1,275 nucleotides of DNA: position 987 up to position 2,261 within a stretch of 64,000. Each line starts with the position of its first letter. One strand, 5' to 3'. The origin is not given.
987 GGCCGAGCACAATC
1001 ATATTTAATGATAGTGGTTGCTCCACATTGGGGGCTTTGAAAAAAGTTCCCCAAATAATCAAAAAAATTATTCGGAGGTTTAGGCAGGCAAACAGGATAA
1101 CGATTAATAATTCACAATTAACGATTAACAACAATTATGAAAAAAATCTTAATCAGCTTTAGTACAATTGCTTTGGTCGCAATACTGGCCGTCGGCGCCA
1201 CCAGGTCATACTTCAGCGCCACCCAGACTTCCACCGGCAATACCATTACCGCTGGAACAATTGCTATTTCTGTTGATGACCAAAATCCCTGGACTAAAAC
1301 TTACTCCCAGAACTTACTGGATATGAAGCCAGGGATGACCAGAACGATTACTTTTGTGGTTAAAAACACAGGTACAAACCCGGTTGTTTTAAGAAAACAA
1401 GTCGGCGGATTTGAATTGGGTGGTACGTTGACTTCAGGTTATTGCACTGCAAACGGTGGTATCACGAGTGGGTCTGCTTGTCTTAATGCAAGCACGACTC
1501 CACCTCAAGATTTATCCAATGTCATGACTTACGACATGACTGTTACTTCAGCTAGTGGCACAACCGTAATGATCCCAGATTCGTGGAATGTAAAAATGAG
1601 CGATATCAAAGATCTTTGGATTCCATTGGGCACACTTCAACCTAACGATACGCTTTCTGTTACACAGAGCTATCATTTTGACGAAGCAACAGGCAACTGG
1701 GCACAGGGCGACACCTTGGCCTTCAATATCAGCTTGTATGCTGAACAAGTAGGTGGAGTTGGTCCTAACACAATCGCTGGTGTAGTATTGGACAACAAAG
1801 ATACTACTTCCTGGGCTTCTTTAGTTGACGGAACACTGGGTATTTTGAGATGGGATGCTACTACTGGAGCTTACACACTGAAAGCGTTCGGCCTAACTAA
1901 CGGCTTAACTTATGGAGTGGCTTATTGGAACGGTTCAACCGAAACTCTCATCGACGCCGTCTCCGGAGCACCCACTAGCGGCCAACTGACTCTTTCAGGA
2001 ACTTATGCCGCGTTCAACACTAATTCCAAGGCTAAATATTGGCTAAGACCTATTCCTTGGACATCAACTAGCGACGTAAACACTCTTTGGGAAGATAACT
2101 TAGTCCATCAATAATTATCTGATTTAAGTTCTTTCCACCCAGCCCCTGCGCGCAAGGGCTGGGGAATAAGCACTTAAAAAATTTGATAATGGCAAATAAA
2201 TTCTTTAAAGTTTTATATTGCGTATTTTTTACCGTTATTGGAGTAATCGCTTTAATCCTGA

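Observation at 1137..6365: TasA/SipW-type secretion cluster with a lamin-tail-domain giant protein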

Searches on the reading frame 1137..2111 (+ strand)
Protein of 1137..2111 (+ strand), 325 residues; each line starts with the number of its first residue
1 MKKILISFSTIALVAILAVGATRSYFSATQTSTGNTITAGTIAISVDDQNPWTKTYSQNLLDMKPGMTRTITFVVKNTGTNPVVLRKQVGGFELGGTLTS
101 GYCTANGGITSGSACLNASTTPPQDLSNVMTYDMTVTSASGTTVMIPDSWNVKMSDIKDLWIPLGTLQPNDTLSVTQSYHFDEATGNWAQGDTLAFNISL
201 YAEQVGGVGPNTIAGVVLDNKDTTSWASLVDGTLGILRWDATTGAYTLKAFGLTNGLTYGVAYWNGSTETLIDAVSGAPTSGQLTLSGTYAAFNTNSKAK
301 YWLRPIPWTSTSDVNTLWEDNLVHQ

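Call 3: search_protein_families(library=pfam, proteins=[window:1137-2111:+], max_evalue=0.1)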
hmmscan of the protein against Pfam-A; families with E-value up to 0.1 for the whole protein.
window:1137-2111:+ (325 aa): 4 families
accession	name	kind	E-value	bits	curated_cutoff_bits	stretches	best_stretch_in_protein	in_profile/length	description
PF12389.13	Peptidase_M73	-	1.3e-07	32.1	22.5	1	2-80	4-75/196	Camelysin metallo-endopeptidase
PF17753.7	Ig_mannosidase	-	0.0027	17.8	22.6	1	38-78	22-63/81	Ig-fold domain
PF16356.10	DUF4983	-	0.013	16.5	26.4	1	261-301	12-52/88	Domain of unknown function (DUF4983)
PF19912.4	DUF6385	-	0.084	13.4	26.8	0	68-89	5-26/82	Domain of unknown function (DUF6385)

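Call 4: search_protein_families(library=ncbifam, proteins=[window:1137-2111:+], max_evalue=0.1)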
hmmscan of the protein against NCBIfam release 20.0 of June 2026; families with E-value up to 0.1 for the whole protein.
window:1137-2111:+ (325 aa): 2 families
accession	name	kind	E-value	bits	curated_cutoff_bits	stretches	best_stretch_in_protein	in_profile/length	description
TIGR04088.1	cognate_SipW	domain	0.00044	20.3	19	1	10-42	3-34/34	SipW-dependent-type signal peptide-containing protein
TIGR04090.1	exp_by_SipW_IV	subfamily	0.0024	17.6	60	1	9-88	6-77/241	BsaA family SipW-dependent biofilm matrix protein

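Call 11: find_homologous_proteins(query=window:1137-2111:+)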
Query window:1137-2111:+ (325 aa): 152 proteins with E <= 0.001 among 3828 candidates; the best 120 are listed.
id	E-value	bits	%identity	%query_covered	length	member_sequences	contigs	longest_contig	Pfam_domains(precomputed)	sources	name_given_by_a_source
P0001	7.1e-210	714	100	100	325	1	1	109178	PF12389.14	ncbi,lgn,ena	-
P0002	3.4e-117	410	60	100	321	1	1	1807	PF12389.14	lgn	-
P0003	7.6e-108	379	60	100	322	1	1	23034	PF12389.14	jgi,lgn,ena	-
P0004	2.2e-99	351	52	100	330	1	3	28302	PF12389.14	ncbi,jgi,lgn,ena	-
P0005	1.8e-92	328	52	100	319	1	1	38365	PF12389.14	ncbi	-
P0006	4.4e-91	324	50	100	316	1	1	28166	PF12389.14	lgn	-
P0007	1.0e-90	323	52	100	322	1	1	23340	PF12389.14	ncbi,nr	ncbi:MAG: CalY family protein [Patescibacteria group bacterium]|nr:CalY family protein [Patescibacte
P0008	1.2e-86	309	48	100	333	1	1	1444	PF12389.14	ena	-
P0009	2.3e-84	302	74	60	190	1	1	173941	-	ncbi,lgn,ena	-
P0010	6.8e-82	294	51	99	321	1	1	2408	PF12389.14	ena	-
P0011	2.3e-80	288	51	99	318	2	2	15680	PF12389.14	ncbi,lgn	-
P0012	3.1e-80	288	49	100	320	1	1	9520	PF12389.14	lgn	-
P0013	1.8e-79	286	48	99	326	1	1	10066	PF12389.14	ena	-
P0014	2.3e-76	275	47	99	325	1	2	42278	PF12389.14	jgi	-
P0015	2.3e-74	269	46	100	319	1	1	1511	PF12389.14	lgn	-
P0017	3.0e-74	268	46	100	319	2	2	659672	PF12389.14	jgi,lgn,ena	jgi:predicted ribosomally synthesized peptide with SipW-like signal peptide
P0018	2.0e-73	266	46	99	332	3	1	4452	PF12389.14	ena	-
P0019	2.6e-73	265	47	100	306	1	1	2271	PF12389.14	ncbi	-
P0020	5.6e-73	264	47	100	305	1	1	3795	PF12389.14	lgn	-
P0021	2.4e-72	262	48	100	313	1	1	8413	PF12389.14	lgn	-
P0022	9.5e-72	260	48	100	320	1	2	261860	PF12389.14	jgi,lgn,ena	jgi:predicted ribosomally synthesized peptide with SipW-like signal peptide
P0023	1.9e-71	259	45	100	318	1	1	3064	PF12389.14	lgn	-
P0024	8.1e-71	257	44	100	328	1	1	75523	PF12389.14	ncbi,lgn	-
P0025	8.7e-70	254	45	99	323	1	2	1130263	PF12389.14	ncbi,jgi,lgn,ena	ncbi:MAG: TasA family protein [Microgenomates group bacterium]|jgi:predicted ribosomally synthesized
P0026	3.7e-69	252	49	89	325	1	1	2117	PF12389.14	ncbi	-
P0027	1.0e-68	250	44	100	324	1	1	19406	PF12389.14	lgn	-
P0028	2.6e-68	249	45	99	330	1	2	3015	PF12389.14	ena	-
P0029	5.5e-65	238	46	100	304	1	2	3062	PF12389.14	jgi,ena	-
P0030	2.6e-64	236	43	97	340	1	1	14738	PF12389.14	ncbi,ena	-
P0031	1.0e-63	234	45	99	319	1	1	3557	PF12389.14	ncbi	-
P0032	1.4e-62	230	46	93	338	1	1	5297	PF12389.14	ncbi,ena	-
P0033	4.3e-58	215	46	97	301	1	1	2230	PF12389.14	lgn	-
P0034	5.1e-49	186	40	94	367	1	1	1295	PF12389.14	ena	-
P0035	6.6e-48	182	43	81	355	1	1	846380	PF12389.14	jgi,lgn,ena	-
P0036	2.4e-47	180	45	63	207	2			PF12389.14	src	-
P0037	4.2e-47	179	39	81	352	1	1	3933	PF12389.14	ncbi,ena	-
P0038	9.6e-46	175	39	94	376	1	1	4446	PF12389.14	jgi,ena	-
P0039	1.4e-45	174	38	94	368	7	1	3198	PF12389.14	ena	-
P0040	1.2e-43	168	43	81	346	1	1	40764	PF12389.14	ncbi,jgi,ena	ncbi:MAG TPA: TasA family protein [Candidatus Nanoarchaeia archaeon]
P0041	1.5e-43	168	35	94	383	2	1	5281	PF12389.14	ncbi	ncbi:MAG: hypothetical protein DRP15_01375, partial [Candidatus Aenigmatarchaeota archaeon]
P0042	3.0e-43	167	37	85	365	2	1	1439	PF12389.14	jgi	-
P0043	4.9e-43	166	35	100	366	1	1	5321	PF12389.14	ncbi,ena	-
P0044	8.2e-43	165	39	93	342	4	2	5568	PF12389.14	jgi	jgi:predicted ribosomally synthesized peptide with SipW-like signal peptide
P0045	1.6e-41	161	39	92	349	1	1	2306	PF12389.14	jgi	-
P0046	1.9e-40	157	38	81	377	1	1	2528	PF12389.14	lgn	-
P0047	3.6e-40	156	39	81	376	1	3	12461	PF12389.14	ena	-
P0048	8.4e-39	152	38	81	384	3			PF12389.14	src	-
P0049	3.1e-38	150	37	82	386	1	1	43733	PF12389.14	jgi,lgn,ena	-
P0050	3.5e-38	150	41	76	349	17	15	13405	PF12389.14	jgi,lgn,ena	-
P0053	1.9e-37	148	41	81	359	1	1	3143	PF12389.14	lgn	-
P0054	2.2e-37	147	39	80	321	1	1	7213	PF12389.14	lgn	-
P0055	4.2e-37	146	34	89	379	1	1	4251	PF12389.14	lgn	-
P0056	1.9e-36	144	36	81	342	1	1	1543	PF12389.14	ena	-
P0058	4.0e-36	143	35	93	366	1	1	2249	PF12389.14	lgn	-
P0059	6.7e-36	142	41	68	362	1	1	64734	PF12389.14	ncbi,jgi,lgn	-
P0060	9.3e-36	142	33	99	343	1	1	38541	PF12389.14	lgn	-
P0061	2.6e-35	140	38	81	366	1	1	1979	PF12389.14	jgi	-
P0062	3.1e-35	140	37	81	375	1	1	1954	PF12389.14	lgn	-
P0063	4.5e-35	140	36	100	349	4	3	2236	PF12389.14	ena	-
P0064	4.6e-35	140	35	99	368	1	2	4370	PF12389.14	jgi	-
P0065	5.7e-35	139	36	99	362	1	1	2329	PF12389.14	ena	-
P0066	6.9e-35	139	41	68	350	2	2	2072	PF12389.14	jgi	-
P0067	7.5e-35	139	42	68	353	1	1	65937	PF12389.14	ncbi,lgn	-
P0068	1.3e-34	138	38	81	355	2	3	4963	PF12389.14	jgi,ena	-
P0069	1.3e-34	138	35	100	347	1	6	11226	PF12389.14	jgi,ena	-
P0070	2.2e-34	137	35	93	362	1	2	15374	PF12389.14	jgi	-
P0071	2.3e-34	137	37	77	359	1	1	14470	PF12389.14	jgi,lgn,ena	-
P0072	3.2e-34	137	40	70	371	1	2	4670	PF12389.14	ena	-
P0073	9.5e-34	135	41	78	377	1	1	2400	PF12389.14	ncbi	-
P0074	9.7e-34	135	35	89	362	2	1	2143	PF12389.14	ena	-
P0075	1.0e-33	135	37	71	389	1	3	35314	PF12389.14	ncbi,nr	ncbi:M73 family metallopeptidase [Patescibacteria group bacterium]|nr:M73 family metallopeptidase [P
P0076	2.9e-33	134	36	94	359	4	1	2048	PF12389.14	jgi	-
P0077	3.6e-33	133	36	89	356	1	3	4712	PF12389.14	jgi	-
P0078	4.1e-33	133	36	94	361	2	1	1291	PF12389.14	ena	-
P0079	4.8e-33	133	35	100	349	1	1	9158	PF12389.14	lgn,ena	-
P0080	5.7e-33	133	35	93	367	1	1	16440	PF12389.14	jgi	-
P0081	5.7e-33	133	40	68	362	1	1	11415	PF12389.14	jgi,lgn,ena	-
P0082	1.1e-32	132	36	81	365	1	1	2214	PF12389.14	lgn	-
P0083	1.6e-32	131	38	94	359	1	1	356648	PF12389.14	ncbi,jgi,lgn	ncbi:MAG: TasA family protein [Candidatus Paceibacterota bacterium]|jgi:predicted ribosomally synthe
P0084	1.8e-32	131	34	94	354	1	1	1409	PF12389.14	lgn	-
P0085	2.0e-32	131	37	68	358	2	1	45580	PF12389.14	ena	-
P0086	2.4e-32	131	40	68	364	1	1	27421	PF12389.14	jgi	-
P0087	2.9e-32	131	39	93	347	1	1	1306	PF12389.14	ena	-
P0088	7.8e-31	126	35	80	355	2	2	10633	PF12389.14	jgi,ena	-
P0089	1.2e-30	125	39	68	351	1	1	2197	PF12389.14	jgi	-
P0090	1.5e-30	125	36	70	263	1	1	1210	PF12389.14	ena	-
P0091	1.5e-30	125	39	64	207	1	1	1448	PF12389.14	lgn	-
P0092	3.0e-30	124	38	73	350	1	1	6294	PF12389.14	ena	-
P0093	3.1e-30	124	37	65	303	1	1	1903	PF12389.14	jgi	jgi:spore coat-associated protein N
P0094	4.1e-30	123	37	74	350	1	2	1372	PF12389.14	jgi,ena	-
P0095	1.8e-29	121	35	81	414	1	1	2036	PF12389.14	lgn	-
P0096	2.2e-29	121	39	68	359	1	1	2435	PF12389.14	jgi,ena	-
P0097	4.2e-29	120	34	96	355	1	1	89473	PF12389.14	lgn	-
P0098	8.7e-29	119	33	94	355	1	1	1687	PF12389.14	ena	-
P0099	1.2e-28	119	36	68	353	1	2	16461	PF12389.14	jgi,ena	-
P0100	1.4e-28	118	39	64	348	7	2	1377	PF12389.14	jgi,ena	-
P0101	2.7e-28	117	32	99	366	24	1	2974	PF12389.14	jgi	-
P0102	8.2e-28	116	42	63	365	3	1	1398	PF12389.14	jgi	-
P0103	9.6e-28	116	45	27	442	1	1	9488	PF12389.14,PF13385.14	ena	-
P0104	6.6e-27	113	41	63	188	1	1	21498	PF12389.14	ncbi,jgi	jgi:predicted ribosomally synthesized peptide with SipW-like signal peptide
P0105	1.0e-26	112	32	76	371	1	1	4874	PF12389.14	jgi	-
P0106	6.5e-26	110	37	67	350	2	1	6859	PF12389.14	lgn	-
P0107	1.2e-24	105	45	25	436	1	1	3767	PF12389.14,PF13385.14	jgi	jgi:predicted ribosomally synthesized peptide with SipW-like signal peptide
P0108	7.0e-24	103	33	64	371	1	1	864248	PF12389.14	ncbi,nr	ncbi:hypothetical protein GF360_03595 [candidate division WWE3 bacterium]|nr:hypothetical protein [c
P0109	7.0e-24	103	40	63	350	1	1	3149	PF12389.14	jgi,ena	-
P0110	7.3e-24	103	38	68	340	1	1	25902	PF12389.14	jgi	-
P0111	7.8e-24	103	35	81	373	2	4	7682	PF12389.14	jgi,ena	jgi:predicted ribosomally synthesized peptide with SipW-like signal peptide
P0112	8.1e-24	103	35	68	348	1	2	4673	PF12389.14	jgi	-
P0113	2.8e-23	101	34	94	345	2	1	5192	PF12389.14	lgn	-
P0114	9.9e-23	99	38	68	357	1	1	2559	PF12389.14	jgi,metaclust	metaclust:\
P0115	8.8e-22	96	36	94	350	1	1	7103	PF12389.14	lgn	-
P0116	1.2e-21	96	37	68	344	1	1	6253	PF12389.14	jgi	jgi:predicted ribosomally synthesized peptide with SipW-like signal peptide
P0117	2.8e-21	94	34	63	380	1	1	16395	PF12389.14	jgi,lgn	-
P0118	6.9e-21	93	32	94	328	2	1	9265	PF12389.14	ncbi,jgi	ncbi:MAG: TasA family protein [Candidatus Paceibacterota bacterium]|jgi:predicted ribosomally synthe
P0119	3.4e-20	91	32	70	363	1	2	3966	PF12389.14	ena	-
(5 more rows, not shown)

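Call 12: find_encoding_contigs(protein=P0001, flank=3000, max_places=2)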
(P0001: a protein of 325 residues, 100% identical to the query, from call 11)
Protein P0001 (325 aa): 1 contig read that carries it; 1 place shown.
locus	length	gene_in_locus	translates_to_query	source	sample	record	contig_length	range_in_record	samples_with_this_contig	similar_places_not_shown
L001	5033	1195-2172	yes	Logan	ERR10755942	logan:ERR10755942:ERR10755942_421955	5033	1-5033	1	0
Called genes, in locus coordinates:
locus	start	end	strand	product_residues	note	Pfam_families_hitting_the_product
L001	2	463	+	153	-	?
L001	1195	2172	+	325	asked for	PF12389:Peptidase_M73 (weak)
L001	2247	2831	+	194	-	-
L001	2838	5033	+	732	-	?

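Call 13: find_encoding_contigs(protein=P0025, flank=8000, max_places=2)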
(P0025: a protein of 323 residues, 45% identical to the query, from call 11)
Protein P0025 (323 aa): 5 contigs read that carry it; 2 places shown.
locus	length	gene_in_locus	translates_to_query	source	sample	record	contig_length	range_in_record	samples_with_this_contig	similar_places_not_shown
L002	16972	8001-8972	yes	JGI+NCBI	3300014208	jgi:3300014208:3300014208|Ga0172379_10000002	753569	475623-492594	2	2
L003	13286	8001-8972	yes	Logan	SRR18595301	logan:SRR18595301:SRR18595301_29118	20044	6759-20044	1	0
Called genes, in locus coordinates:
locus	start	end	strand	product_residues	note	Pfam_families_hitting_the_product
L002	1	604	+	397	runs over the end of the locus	PF12704:MacB_PCD, PF02687:FtsX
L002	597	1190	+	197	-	PF00565:SNase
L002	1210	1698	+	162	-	PF02643:DUF192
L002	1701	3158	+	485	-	-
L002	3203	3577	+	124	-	-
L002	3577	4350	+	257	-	-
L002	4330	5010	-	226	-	PF00590:TP_methylase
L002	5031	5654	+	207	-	PF09335:VTT_dom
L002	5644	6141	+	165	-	-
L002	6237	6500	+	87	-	PF11950:DUF3467 (weak)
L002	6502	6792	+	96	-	-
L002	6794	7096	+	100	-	-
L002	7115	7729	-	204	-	PF01726:LexA_DNA_bind, PF00717:Peptidase_S24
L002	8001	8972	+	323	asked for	PF12389:Peptidase_M73 (weak)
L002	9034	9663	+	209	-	PF00717:Peptidase_S24 (faint)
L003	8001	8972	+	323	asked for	PF12389:Peptidase_M73 (weak)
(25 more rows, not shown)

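Call 14: find_encoding_contigs(protein=P0004, flank=8000, max_places=2)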
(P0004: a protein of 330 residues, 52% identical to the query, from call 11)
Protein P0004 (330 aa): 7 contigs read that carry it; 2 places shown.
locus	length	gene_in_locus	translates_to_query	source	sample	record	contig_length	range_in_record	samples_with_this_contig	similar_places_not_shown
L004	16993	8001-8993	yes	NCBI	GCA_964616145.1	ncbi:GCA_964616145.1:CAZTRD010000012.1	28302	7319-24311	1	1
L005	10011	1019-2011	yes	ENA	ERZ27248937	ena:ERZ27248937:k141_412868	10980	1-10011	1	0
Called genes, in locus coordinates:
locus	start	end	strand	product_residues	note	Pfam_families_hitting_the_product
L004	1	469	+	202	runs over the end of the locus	PF09335:VTT_dom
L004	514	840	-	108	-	PF00076:RRM_1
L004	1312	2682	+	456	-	PF00890:FAD_binding_2 (faint), PF01134:GIDA (faint), PF01946:Thi4 (faint), PF03486:HI0933_like (faint), PF07992:Pyr_redox_2 (faint), PF21688:FAD-depend_C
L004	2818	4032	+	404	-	PF13175:AAA_15, PF13304:AAA_21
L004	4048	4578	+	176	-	PF13707:RloB (faint)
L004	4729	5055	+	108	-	-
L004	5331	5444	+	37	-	-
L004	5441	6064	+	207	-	PF13398:Peptidase_M50B (weak)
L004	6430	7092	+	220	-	PF01966:HD (weak)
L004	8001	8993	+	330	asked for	PF12389:Peptidase_M73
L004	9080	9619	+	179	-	PF10502:Peptidase_S26 (weak)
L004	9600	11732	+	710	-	PF00932:LTD, PF13385:Laminin_G_3, PF02210:Laminin_G_2 (weak)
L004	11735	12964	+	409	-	PF16656:Pur_ac_phosph_N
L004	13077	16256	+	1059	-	PF10342:Kre9_KNH (faint)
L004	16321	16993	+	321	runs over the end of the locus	PF00188:CAP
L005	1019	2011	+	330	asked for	PF12389:Peptidase_M73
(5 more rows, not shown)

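Call 17: find_encoding_contigs(protein=P0040, flank=7000, max_places=1)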
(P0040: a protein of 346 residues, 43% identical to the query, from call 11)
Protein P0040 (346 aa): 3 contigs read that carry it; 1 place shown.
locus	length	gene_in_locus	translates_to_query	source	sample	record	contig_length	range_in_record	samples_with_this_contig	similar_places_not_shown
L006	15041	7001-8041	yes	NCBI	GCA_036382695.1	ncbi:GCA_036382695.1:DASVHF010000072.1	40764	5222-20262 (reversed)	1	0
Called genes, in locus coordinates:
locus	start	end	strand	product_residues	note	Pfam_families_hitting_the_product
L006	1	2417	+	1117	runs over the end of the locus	PF04563:RNA_pol_Rpb2_1, PF04561:RNA_pol_Rpb2_2, PF04565:RNA_pol_Rpb2_3, PF10385:RNA_pol_Rpb2_45, PF00562:RNA_pol_Rpb2_6, PF04560:RNA_pol_Rpb2_7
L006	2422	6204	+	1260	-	PF04997:RNA_pol_Rpb1_1, PF00623:RNA_pol_Rpb1_2, PF04983:RNA_pol_Rpb1_3, PF05000:RNA_pol_Rpb1_4, PF04998:RNA_pol_Rpb1_5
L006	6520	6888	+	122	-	PF05635:23S_rRNA_IVP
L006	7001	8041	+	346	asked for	PF12389:Peptidase_M73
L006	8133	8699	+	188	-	-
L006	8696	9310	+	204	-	-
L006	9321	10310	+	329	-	PF00353:HemolysinCabind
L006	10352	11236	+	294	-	-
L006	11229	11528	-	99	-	-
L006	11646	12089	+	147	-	PF01161:PBP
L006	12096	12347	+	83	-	-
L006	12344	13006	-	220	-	PF12705:PDDEXK_1 (weak)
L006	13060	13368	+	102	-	PF01035:DNA_binding_1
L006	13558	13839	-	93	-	PF00076:RRM_1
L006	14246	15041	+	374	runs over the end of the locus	PF02812:ELFV_dehydrog_N, PF00208:ELFV_dehydrog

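Call 18: find_encoding_contigs(protein=P0083, flank=7000, max_places=1)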
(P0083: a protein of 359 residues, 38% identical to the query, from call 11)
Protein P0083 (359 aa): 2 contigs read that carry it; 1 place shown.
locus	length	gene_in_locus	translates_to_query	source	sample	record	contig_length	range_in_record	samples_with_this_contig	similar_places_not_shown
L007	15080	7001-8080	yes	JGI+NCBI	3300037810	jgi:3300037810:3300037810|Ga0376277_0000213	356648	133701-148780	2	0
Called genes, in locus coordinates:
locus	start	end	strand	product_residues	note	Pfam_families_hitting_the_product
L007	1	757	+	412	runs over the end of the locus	PF08459:UvrC_RNaseH_dom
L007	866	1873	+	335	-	PF01820:Dala_Dala_lig_N, PF02655:ATP-grasp_3, PF07478:Dala_Dala_lig_C, PF02222:ATP-grasp (weak), PF13535:ATP-grasp_4 (faint)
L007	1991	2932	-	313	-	PF14355:Abi_C (weak)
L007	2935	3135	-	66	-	PF13560:HTH_31 (weak), PF12844:HTH_19, PF13443:HTH_26, PF01381:HTH_3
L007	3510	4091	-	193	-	PF00293:NUDIX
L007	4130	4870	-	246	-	-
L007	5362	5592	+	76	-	PF04070:DUF378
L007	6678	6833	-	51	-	-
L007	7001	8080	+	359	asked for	PF12389:Peptidase_M73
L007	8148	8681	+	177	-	PF10502:Peptidase_S26 (weak), PF00717:Peptidase_S24 (weak)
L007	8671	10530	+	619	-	PF00932:LTD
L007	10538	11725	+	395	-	PF16656:Pur_ac_phosph_N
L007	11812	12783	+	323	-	-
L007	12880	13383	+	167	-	PF02518:HATPase_c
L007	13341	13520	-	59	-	-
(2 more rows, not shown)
